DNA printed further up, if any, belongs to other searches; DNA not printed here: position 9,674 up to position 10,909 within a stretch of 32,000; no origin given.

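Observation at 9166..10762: TauD/TfdA-like dioxygenase translationally coupled to a HEPN(RNAELH)-zinc-ribbon protein: candidate undescribed two-gene conflict module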

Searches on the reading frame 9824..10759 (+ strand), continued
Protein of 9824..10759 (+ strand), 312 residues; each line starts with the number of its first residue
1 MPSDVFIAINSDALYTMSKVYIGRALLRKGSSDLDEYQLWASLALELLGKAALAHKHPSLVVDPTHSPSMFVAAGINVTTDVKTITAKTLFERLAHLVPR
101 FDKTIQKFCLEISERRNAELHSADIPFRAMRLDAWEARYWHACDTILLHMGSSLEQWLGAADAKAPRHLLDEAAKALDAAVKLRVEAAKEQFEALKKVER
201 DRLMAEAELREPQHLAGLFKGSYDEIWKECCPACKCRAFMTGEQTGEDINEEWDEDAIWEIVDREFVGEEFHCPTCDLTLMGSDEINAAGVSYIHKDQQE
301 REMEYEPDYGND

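Call 34: predict_structure(alignment_id=A2)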
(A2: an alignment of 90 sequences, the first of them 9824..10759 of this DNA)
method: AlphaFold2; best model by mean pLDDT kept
length: 312 residues; sequences in the alignment: 90
mean_pLDDT: 94.9   pTM: 0.90
mean pLDDT of the five models: 94.9, 95.0, 94.8, 94.5, 94.4
residues with pLDDT >= 90: 286; 70-90: 15; 50-70: 8; < 50: 3
segments of 3 or more residues with pLDDT < 50: none
pLDDT, mean of each block of 10 residues (from residue 1): 73 98 98 98 99 98 98 95 98 95 95 97 94 97 98 98 98 97 98 98 97 93 96 98 95 88 96 98 96 97 78 55
secondary structure, 60 per line:
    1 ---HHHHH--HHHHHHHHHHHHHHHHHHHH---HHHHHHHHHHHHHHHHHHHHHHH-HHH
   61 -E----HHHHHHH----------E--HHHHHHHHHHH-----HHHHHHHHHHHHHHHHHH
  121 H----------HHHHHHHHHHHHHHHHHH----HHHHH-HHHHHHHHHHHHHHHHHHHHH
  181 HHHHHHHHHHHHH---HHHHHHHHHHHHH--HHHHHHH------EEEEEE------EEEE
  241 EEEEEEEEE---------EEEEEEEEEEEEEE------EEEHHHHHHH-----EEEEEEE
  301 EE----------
elements in order: H4-8 H11-30 H34-56 H67-73 H87-97 H103-121 H132-149 H154-158 H160-193 H197-209 H212-218 E225-230 E237-249 E259-272 E279-281 H282-288 E294-302

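Call 37: fold_search(model_id=the predicted structure, library=pdb)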
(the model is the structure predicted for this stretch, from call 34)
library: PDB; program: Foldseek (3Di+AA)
matches with E <= 10: 162; with E <= 0.001: 0
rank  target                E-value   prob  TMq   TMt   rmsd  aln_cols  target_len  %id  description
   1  7bxo_F                2.4e-01  0.87  0.26  0.47   7.0       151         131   13  Crystal structure of the toxin-antitoxin with AMP-PNP (released 2020-09-30)
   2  9bj6_C                1.1e+00  0.38  0.24  0.39  11.7       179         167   11  Crystal structure of the HEPN family member AbiV, an RNase in a two-component antiphage system in Lactococcus lactis (released 2025-08-13)
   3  6m6w_H                1.4e+00  0.23  0.21  0.40   7.2       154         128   12  Crystal structure the toxin-antitoxin MntA-HpeT mutant-Y104A (released 2020-09-30)
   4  3hib                  1.5e+00  0.05  0.14  0.14  17.6       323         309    9  Crystal structure of the second Sec63 domain of yeast Brr2 (released 2009-06-16)
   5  1ufb_A                1.6e+00  0.54  0.24  0.51   8.5       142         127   12  Crystal structure of TT1696 from Thermus thermophilus HB8 (released 2003-11-28)
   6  7ds2_B                1.6e+00  0.08  0.11  0.13  18.7       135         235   10  Crystal structure of actin capping protein in complex with twinflin-1 C-terminus tail (released 2021-03-03)
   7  4nqf_B                1.8e+00  0.33  0.25  0.44   8.4       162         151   13  Crystal structure of HEPN domain protein (released 2014-03-26)
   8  7a62_A                1.8e+00  0.06  0.14  0.13  16.7       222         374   12  Structure of human indoleamine-2,3-dioxygenase 1 (hIDO1) with a complete JK loop (released 2020-12-16)
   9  1wol                  1.9e+00  0.63  0.26  0.59   7.1       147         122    9  Crystal Structure of ST0689, an archaeal HEPN homologue (released 2005-11-22)
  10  6k5l_A                1.9e+00  0.04  0.14  0.09  23.0       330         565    9  The crystal structure of isocitrate dehydrogenase kinase/phosphatase wtih two Mn2+ from E. coli (released 2019-07-03)
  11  7bxo_D                2.0e+00  0.33  0.24  0.45   7.5       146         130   14  Crystal structure of the toxin-antitoxin with AMP-PNP (released 2020-09-30)
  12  6kps_A                2.0e+00  0.05  0.13  0.11  18.0       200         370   12  Crystal structure of indoleamine 2,3-dioxygenagse 1 (IDO1) in complex with compound 36 (released 2020-03-25)
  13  9bj7_H                2.4e+00  0.25  0.24  0.43  12.7       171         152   11  Crystal structure of the N-terminal truncated AbiV (residues 24-201) (released 2025-08-13)
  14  6e35_B                2.4e+00  0.08  0.16  0.14  16.1       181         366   13  Crystal structure of human indoleamime 2,3-dioxygenase (IDO1) in complex with L-Trp and cyanide, Northeast Structural  (released 2018-07-25)
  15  6f0a_C                2.4e+00  0.05  0.12  0.10  16.4       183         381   12  Crystal structure of human indoleamine 2,3-dioxygenase bound to a triazole inhibitor and alanine molecule. (released 2017-12-27)
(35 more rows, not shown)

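Call 38: search_protein_families(library=padloc, alignment_id=A2, max_evalue=0.1)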
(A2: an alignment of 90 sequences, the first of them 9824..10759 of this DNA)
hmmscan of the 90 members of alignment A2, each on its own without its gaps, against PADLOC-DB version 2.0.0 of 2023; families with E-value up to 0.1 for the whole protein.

A. member 1, window:9824-10759:+ (312 aa): 2 families
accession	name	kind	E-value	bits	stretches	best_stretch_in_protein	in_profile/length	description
PDLC01688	DUF3644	-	0.0089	14.1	1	44-120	39-110/149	DUF3644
PDLC00652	ZorF3|ZorF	-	0.026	12.6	1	129-197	19-83/242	DUF2894 domain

B. families by the number of members that match (of 90 scanned): 14 families
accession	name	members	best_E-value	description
PDLC01688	DUF3644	8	0.00016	DUF3644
PDLC04447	PDC-M14A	5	0.0044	-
PDLC04162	HEC-08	3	0.0013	-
PDLC01345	Csx1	1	0.0026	CAS-III; associated_signaling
PDLC02941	RT_II-A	1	0.0056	-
PDLC03864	LmuB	1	0.0076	-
PDLC01039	Csx1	1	0.0081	found elsewhere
PDLC04270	PDC-M01B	1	0.0086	-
PDLC00331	PtuB1|PtuB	1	0.0096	Unknown function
PDLC02054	Cas10b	1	0.011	-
PDLC00652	ZorF3|ZorF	1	0.026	DUF2894 domain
PDLC03860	LmuB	1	0.041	-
PDLC03868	LmuB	1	0.06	-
PDLC04105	HerA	1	0.071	-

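Call 45: find_encoding_contigs(protein=P0343, flank=4000, max_places=2)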
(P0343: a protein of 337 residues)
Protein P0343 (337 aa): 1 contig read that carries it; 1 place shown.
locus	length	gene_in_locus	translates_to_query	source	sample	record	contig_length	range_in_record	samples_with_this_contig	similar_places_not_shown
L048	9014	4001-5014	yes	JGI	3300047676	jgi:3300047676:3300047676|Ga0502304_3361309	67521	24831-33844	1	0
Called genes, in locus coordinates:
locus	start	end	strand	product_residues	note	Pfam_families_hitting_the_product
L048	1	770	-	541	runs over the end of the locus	PF02397:Bac_transf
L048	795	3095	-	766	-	PF02706:Wzz, PF13807:GNVR (weak), PF01656:CbiA, PF10609:ParA (weak), PF13614:AAA_31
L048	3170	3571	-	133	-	PF00072:Response_reg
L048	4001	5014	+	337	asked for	-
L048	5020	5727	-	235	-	PF00072:Response_reg, PF00196:GerE, PF08281:Sigma70_r4_2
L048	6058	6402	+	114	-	-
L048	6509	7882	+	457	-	-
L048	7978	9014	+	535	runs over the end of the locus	-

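Call 46: find_encoding_contigs(protein=P0382, flank=4000, max_places=2)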
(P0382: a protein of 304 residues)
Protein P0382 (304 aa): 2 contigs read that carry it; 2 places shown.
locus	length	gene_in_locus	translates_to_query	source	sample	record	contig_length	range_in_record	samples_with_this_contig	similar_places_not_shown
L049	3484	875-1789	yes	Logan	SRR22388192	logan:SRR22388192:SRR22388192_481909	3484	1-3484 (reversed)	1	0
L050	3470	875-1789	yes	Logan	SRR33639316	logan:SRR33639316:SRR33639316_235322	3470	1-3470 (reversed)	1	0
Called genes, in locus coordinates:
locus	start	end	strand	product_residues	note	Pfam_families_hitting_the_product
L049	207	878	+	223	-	PF02668:TauD (faint)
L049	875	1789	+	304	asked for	-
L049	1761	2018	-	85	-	-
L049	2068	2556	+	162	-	-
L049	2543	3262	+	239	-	-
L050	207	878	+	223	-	PF02668:TauD (faint)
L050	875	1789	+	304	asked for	-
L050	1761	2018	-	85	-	-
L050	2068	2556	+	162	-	-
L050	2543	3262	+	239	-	-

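Call 47: search_dna_similar(query=window:9824-10759:+, collection=plasmids, mode=protein, max_rows=25)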
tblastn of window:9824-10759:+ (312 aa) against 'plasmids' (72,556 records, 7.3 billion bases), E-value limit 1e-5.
Records with a match: 33; places in all: 34; records where one place covers at least 80% of the query: 25.
Best place of each record, by identity: 80-90% 5; 60-80% 1; <60% 27.
By first word of the organism name: Ralstonia 7; Pseudomonas 4; Shinella 4; Ketogulonicigenium 4; Agrobacterium 3; Bradyrhizobium 3; Sinorhizobium 2; Streptomyces 2; Paracoccus 1; uncultured 1; and 2 more.
By predicted mobility (MOB-suite, as given by PLSDB): non-mobilizable 16; conjugative 12; mobilizable 5.
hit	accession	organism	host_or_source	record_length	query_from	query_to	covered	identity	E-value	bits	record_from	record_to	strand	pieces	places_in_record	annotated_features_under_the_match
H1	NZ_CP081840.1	Agrobacterium vitis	Vitis,Cell culture,South Africa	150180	1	312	100%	86.5%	4e-161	504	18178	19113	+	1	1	hypothetical protein | TauD/TfdA family dioxygenase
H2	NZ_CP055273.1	Agrobacterium vitis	Vitis vinifera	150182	1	312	100%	86.5%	4e-161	504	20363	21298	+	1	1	hypothetical protein | TauD/TfdA family dioxygenase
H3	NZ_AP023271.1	Agrobacterium vitis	Vitis vinifera,grapevine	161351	1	312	100%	86.5%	1e-160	503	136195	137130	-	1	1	hypothetical protein | TauD/TfdA family dioxygenase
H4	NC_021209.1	Sinorhizobium sp. M14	microbial mats from Zloty Stok gold mine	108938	1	312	100%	86.2%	2e-160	502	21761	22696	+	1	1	hypothetical protein | TauD/TfdA family dioxygenase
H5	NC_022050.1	Paracoccus aminophilus JCM 7686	-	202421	1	312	100%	85.9%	2e-159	499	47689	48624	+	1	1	hypothetical protein | TauD/TfdA family dioxygenase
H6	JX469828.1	uncultured bacterium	-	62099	1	312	100%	77.2%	8e-86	481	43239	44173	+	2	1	hypothetical protein (x2)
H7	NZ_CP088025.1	Bradyrhizobium quebecense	Glycine max cv. AC Glengarry,Cell ...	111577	8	312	98%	49.0%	8e-75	256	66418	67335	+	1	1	hypothetical protein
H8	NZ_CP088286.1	Bradyrhizobium septentrionale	Glycine max cv. AC Glengarry,Cell ...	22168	8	312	98%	48.4%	3e-73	252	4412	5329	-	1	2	hypothetical protein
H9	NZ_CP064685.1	Bradyrhizobium sp. CW1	Acmispon strigosus,cell culture,bulk ...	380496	1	312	100%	46.8%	1e-69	241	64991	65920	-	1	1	hypothetical protein | TauD/TfdA family dioxygenase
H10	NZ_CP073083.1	Pseudomonas aeruginosa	Homo sapiens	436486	8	312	98%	40.3%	1e-49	184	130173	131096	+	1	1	hypothetical protein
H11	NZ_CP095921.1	Pseudomonas aeruginosa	Homo sapiens,rectal swab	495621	8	312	98%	40.3%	1e-49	184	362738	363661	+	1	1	hypothetical protein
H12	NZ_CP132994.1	Pseudomonas aeruginosa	Homo sapiens,sputum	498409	8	312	98%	40.3%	1e-49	184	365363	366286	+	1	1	hypothetical protein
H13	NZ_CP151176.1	Pseudomonas aeruginosa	Homo sapiens,cell culture,skin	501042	8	312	98%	40.3%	1e-49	184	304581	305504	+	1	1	hypothetical protein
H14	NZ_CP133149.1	Sinorhizobium chiapasense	Acaciella angustissima,cell culture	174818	2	299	96%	31.6%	4e-22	103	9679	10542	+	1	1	hypothetical protein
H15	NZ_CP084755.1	Roseateles sp. XES5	Xenopus laevis,bacterial culture,swab ...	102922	2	299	96%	30.8%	4e-22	103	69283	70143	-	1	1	hypothetical protein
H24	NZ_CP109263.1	Streptomyces anulatus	-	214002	9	312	97%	28.9%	4e-8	62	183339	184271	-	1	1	hypothetical protein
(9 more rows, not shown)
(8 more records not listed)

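Call 48: get_annotated_region(hit=H4, flank=6000)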
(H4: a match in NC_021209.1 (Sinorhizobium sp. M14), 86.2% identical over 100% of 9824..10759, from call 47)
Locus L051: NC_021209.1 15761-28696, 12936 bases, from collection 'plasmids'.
description: Sinorhizobium sp. M14 plasmid pSinA, complete sequence
organism: Sinorhizobium sp. M14 (NCBI taxid 430451)
taxonomy: Bacteria; Pseudomonadota; Alphaproteobacteria; Hyphomicrobiales; Rhizobiaceae; Sinorhizobium; Sinorhizobium sp. M14
host: -; source: microbial mats from Zloty Stok gold mine; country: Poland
typing (MOB-suite, as given by PLSDB): conjugative; relaxase MOBQ; mating-pair formation MPF_T
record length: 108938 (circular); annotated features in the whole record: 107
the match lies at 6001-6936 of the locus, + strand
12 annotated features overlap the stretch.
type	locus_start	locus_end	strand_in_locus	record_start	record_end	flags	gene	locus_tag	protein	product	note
CDS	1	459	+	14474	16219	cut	-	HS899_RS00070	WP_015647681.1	DUF2326 domain-containing protein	-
CDS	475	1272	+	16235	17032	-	-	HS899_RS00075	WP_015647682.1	TIGR02391 family protein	-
CDS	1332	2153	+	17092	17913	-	-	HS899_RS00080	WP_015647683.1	hypothetical protein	-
CDS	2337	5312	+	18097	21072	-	-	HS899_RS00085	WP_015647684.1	TrlF family AAA-like ATPase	-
CDS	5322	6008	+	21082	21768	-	-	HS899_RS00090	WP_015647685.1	TauD/TfdA family dioxygenase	-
CDS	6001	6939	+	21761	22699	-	-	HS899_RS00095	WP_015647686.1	hypothetical protein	-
CDS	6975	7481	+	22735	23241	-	-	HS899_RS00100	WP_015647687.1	GIY-YIG nuclease family protein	-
CDS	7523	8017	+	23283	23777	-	-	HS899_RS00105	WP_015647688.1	hypothetical protein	-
CDS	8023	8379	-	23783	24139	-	-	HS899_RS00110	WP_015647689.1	hypothetical protein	-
CDS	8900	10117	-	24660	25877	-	glp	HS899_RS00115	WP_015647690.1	gephyrin-like molybdotransferase Glp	GO:0006777 - Mo-molybdopterin cofactor biosynthetic process [Evidence IEA]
CDS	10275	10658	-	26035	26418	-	-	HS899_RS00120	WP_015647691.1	cytochrome c family protein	-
CDS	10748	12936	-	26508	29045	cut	-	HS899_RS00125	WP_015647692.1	arsenate reductase (azurin) large subunit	-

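Call 49: get_annotated_region(hit=H10, flank=6000)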
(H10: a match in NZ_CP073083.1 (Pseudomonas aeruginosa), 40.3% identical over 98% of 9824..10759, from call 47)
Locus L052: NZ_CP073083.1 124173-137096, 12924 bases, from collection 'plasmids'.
description: Pseudomonas aeruginosa strain WTJH17 plasmid pWTJH17, complete sequence
organism: Pseudomonas aeruginosa (NCBI taxid 287)
taxonomy: Bacteria; Pseudomonadota; Gammaproteobacteria; Pseudomonadales; Pseudomonadaceae; Pseudomonas; Pseudomonas aeruginosa
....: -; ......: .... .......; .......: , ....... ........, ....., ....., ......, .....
typing (MOB-suite, as given by PLSDB): non-mobilizable; replicon rep_cluster_1115; mating-pair formation MPF_I
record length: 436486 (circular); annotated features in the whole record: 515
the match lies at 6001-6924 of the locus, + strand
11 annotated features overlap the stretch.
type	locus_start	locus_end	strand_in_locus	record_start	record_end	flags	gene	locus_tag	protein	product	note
CDS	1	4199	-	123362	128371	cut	-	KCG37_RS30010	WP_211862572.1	AAA domain-containing protein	-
CDS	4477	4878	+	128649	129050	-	-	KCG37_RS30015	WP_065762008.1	hypothetical protein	-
CDS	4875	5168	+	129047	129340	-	-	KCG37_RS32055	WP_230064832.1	hypothetical protein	-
CDS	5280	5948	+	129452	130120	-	-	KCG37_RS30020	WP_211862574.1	TauD/TfdA family dioxygenase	-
CDS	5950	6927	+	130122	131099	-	-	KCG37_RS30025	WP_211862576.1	hypothetical protein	-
CDS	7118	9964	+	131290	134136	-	-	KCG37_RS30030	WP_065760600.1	TrlF family AAA-like ATPase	-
CDS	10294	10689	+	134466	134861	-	-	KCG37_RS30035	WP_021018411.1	hypothetical protein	-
CDS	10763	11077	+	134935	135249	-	-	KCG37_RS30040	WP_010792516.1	hypothetical protein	-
CDS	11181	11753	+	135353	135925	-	-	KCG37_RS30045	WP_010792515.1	hypothetical protein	-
CDS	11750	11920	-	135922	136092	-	-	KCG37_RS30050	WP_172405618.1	hypothetical protein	-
CDS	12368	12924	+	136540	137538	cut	-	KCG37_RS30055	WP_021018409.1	ATP-grasp domain-containing protein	-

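Call 50: get_annotated_region(hit=H14, flank=6000)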
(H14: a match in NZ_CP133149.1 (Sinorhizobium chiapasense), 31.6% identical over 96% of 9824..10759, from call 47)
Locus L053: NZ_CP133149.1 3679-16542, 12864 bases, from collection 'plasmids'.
description: Sinorhizobium chiapasense strain ITTG S70 plasmid pSchITTGS70a, complete sequence
organism: Sinorhizobium chiapasense (NCBI taxid 501572)
taxonomy: Bacteria; Pseudomonadota; Alphaproteobacteria; Hyphomicrobiales; Rhizobiaceae; Sinorhizobium; Sinorhizobium chiapasense
host: -; source: Acaciella angustissima,cell culture; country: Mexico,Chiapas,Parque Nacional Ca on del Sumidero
typing (MOB-suite, as given by PLSDB): conjugative; replicon rep_cluster_637; relaxase MOBP; mating-pair formation MPF_T
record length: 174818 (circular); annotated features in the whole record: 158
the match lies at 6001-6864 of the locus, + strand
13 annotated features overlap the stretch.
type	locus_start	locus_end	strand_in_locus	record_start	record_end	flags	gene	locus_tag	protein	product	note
CDS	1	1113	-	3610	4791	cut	-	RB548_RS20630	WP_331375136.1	tyrosine-type recombinase/integrase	GO:0015074 - DNA integration [Evidence IEA]; GO:0006310 - DNA recombination [Evidence IEA]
CDS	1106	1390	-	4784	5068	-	-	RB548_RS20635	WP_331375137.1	hypothetical protein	-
CDS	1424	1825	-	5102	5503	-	-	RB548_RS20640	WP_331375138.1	type II toxin-antitoxin system VapC family toxin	-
CDS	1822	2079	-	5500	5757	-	-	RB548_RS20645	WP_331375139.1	type II toxin-antitoxin system VapB family antitoxin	-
CDS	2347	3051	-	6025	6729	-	-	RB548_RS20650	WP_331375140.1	AbiV family abortive infection protein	-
CDS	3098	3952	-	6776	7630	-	-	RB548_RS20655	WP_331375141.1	hypothetical protein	-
CDS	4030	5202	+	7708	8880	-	-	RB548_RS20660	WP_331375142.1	hypothetical protein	-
CDS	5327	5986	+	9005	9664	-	-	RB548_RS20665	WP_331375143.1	TauD/TfdA family dioxygenase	-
CDS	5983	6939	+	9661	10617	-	-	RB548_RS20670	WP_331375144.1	hypothetical protein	-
CDS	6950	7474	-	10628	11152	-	-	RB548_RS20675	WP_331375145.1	AbiH family protein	-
CDS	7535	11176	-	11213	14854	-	-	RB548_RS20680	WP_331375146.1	ATP-binding protein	-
CDS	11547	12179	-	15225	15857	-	-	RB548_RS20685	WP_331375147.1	GntR family transcriptional regulator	-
CDS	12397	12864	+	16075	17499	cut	-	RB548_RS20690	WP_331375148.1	M20 family metallopeptidase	-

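Call 51: get_annotated_region(hit=H24, flank=6000)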
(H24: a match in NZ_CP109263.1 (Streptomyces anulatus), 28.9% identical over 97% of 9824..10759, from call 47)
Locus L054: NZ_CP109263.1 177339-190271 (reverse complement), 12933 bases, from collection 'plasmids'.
description: Streptomyces anulatus strain NBC 01648 plasmid unnamed1, complete sequence
organism: Streptomyces anulatus (NCBI taxid 1892)
taxonomy: Bacteria; Actinomycetota; Actinomycetes; Kitasatosporales; Streptomycetaceae; Streptomyces; Streptomyces anulatus
host: -; source: -; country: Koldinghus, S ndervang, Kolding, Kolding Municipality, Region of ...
typing (MOB-suite, as given by PLSDB): mobilizable; relaxase MOBF
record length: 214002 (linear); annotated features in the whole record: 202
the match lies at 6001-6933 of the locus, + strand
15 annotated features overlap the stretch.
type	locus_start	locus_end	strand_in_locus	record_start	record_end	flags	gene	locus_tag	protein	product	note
CDS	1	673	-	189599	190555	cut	-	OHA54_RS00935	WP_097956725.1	aldo/keto reductase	-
CDS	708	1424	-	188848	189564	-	-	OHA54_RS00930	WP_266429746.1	hypothetical protein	-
CDS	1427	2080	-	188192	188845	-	-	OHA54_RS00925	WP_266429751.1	hypothetical protein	-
CDS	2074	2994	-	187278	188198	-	-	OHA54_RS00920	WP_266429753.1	MazG nucleotide pyrophosphohydrolase domain-containing protein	-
CDS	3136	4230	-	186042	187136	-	-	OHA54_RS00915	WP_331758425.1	AIR synthase-related protein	-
CDS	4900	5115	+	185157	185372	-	-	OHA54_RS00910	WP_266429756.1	hypothetical protein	-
CDS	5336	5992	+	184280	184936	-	-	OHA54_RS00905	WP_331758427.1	TauD/TfdA family dioxygenase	-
CDS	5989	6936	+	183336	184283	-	-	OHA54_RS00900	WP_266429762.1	hypothetical protein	-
CDS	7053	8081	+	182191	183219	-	-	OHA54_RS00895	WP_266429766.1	hypothetical protein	-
CDS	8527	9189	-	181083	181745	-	-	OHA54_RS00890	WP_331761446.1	DUF721 domain-containing protein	-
CDS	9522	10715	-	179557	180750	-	-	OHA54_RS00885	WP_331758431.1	hypothetical protein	-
CDS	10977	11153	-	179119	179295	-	-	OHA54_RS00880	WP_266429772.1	hypothetical protein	-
CDS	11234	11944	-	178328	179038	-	-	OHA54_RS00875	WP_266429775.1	hypothetical protein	-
CDS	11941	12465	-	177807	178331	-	-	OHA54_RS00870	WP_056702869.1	sigma-70 family RNA polymerase sigma factor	GO:0006352 - DNA-templated transcription initiation [Evidence IEA]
CDS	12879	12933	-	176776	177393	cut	-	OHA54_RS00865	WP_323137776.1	DUF6461 domain-containing protein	-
